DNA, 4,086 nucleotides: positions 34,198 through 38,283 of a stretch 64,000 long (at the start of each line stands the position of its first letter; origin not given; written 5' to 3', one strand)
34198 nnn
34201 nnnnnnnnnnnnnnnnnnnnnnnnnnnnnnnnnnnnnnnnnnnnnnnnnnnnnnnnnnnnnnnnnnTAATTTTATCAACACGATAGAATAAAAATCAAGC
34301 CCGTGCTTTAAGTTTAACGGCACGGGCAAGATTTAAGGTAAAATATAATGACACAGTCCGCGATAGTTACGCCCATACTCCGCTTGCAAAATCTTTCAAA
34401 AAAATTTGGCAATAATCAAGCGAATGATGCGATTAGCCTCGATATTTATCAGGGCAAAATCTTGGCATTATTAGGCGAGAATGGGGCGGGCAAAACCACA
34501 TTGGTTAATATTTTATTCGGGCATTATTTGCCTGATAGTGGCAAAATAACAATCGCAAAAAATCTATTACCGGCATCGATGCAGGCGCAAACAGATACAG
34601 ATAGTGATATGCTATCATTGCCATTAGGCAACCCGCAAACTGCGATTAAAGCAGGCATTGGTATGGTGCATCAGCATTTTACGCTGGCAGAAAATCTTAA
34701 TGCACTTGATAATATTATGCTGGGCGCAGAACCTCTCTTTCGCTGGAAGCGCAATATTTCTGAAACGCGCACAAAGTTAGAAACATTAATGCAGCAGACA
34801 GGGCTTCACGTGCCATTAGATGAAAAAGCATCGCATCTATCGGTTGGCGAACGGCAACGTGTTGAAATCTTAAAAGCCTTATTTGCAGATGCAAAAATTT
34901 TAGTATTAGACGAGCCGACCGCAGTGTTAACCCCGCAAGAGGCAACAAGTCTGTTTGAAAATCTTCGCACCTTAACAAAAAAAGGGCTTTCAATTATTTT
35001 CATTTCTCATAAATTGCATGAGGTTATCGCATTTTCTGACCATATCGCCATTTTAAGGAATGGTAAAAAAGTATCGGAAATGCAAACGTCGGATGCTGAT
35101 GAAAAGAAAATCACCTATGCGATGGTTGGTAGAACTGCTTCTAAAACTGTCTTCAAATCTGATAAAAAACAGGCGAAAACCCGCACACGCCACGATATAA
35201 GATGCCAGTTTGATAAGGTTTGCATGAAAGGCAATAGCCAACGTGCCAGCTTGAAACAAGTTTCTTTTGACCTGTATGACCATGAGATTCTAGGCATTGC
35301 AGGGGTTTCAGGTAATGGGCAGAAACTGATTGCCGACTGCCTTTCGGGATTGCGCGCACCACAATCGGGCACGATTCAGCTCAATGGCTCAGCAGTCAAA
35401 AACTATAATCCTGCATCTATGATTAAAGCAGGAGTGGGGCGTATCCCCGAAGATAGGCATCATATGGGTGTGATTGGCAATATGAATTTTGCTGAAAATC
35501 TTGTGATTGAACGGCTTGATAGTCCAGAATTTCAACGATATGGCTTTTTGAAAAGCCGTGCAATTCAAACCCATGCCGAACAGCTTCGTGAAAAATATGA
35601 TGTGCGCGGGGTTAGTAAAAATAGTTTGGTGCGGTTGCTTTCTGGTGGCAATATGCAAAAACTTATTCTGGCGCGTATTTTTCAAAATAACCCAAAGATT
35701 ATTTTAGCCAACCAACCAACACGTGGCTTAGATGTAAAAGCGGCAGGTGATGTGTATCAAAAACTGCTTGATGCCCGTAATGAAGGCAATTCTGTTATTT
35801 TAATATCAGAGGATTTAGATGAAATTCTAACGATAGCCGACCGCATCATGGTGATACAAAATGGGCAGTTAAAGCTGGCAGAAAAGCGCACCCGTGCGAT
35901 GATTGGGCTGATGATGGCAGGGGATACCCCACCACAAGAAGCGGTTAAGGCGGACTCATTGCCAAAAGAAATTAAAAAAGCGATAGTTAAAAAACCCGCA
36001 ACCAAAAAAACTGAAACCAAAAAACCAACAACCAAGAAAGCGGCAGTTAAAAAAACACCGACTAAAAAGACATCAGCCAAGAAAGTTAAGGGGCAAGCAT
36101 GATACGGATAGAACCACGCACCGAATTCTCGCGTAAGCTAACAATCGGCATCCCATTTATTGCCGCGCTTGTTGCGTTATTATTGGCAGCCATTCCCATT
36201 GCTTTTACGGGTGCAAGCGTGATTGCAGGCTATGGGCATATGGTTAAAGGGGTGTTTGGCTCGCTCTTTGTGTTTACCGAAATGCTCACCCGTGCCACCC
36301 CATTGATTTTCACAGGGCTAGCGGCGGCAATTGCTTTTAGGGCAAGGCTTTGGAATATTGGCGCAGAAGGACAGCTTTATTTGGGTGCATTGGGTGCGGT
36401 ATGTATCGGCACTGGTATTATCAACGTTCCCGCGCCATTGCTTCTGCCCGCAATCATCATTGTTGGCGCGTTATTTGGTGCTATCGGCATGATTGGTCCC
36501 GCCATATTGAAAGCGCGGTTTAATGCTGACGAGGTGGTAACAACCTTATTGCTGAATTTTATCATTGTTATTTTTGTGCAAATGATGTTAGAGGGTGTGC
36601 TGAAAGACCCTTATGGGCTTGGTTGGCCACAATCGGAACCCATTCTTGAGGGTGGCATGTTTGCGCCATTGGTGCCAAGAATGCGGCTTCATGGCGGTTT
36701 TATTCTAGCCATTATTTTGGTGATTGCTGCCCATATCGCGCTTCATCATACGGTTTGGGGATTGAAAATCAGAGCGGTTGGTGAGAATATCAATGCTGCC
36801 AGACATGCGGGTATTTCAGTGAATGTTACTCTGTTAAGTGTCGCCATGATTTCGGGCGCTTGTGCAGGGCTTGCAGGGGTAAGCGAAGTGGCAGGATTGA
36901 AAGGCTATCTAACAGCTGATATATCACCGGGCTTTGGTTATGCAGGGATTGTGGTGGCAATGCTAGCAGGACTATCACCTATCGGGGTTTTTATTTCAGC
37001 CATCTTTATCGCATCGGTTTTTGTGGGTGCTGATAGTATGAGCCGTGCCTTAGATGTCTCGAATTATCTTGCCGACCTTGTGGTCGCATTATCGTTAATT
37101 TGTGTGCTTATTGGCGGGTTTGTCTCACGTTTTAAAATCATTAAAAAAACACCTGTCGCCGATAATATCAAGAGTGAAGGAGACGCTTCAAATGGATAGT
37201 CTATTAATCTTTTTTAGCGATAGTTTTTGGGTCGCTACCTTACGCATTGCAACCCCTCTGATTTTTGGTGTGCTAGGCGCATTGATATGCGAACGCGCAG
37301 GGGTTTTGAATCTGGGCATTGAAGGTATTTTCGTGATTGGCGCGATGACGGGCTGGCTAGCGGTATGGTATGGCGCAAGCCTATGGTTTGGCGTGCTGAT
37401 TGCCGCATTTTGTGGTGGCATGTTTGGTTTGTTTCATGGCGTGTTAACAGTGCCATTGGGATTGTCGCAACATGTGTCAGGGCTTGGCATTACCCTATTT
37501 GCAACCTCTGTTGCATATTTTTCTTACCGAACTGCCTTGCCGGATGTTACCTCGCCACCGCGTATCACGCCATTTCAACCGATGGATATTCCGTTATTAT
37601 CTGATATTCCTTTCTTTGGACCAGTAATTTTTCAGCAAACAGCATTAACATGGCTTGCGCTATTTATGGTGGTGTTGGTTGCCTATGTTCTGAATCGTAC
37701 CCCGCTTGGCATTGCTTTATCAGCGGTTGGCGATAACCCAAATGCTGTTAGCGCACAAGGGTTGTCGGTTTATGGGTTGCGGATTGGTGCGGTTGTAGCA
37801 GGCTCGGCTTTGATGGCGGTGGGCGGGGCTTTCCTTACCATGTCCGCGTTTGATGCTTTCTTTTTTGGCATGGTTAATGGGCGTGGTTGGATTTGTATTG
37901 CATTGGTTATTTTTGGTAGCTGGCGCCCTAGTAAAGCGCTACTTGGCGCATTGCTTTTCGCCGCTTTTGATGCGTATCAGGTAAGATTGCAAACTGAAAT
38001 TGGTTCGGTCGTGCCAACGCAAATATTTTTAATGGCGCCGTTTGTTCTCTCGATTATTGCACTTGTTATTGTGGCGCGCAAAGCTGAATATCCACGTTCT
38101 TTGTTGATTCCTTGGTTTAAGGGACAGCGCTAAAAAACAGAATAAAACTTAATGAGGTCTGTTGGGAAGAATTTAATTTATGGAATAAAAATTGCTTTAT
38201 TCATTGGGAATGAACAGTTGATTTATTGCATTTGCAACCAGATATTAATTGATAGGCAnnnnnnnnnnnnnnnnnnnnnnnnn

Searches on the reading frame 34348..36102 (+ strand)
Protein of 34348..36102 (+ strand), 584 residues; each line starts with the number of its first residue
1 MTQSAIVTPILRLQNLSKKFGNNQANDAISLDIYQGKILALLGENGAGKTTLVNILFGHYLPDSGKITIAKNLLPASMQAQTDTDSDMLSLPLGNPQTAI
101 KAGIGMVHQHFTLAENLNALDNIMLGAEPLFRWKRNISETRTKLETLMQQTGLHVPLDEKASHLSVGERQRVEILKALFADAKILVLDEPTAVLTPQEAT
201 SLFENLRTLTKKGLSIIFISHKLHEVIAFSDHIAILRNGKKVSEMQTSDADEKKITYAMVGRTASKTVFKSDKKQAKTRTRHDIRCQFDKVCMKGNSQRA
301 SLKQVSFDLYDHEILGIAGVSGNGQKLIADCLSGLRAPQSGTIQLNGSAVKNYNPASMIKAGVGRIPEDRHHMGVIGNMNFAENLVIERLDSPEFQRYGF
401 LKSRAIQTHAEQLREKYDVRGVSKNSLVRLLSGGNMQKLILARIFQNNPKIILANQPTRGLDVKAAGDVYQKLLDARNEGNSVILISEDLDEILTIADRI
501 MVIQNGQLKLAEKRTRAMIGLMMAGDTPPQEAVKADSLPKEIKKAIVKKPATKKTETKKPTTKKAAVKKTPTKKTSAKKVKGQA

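Call 22: search_protein_families(library=pfam, proteins=[window:34348-36102:+], max_evalue=0.001)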
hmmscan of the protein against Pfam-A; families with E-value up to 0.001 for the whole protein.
window:34348-36102:+ (584 aa): 3 families
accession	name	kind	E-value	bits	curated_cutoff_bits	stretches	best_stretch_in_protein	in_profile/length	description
PF00005.33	ABC_tran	-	1e-50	172.3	25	2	28-192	3-137/137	ABC transporter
PF13304.12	AAA_21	-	0.00071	20.2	27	0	161-221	235-298/304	AAA domain, putative AbiEii toxin, Type IV TA system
PF13401.12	AAA_22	-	0.00085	20.1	27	0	35-60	4-29/130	AAA domain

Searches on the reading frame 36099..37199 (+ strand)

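Call 23: search_protein_families(library=pfam, proteins=[window:36099-37199:+], max_evalue=0.001)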
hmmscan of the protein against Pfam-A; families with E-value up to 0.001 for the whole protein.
window:36099-37199:+ (366 aa): 1 family
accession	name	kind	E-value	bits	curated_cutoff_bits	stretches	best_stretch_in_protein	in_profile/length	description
PF02653.21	BPD_transp_2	-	3.2e-44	151.5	26.8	1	61-337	4-269/269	Branched-chain amino acid transport system / permease component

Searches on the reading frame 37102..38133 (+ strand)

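Call 23: search_protein_families(library=pfam, proteins=[window:37102-38133:+], max_evalue=0.001)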
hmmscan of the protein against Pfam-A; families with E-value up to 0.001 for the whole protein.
window:37102-38133:+ (343 aa): 1 family
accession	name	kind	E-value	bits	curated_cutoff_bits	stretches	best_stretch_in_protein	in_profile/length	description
PF02653.21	BPD_transp_2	-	1.8e-30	106.4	26.8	1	45-311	4-267/269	Branched-chain amino acid transport system / permease component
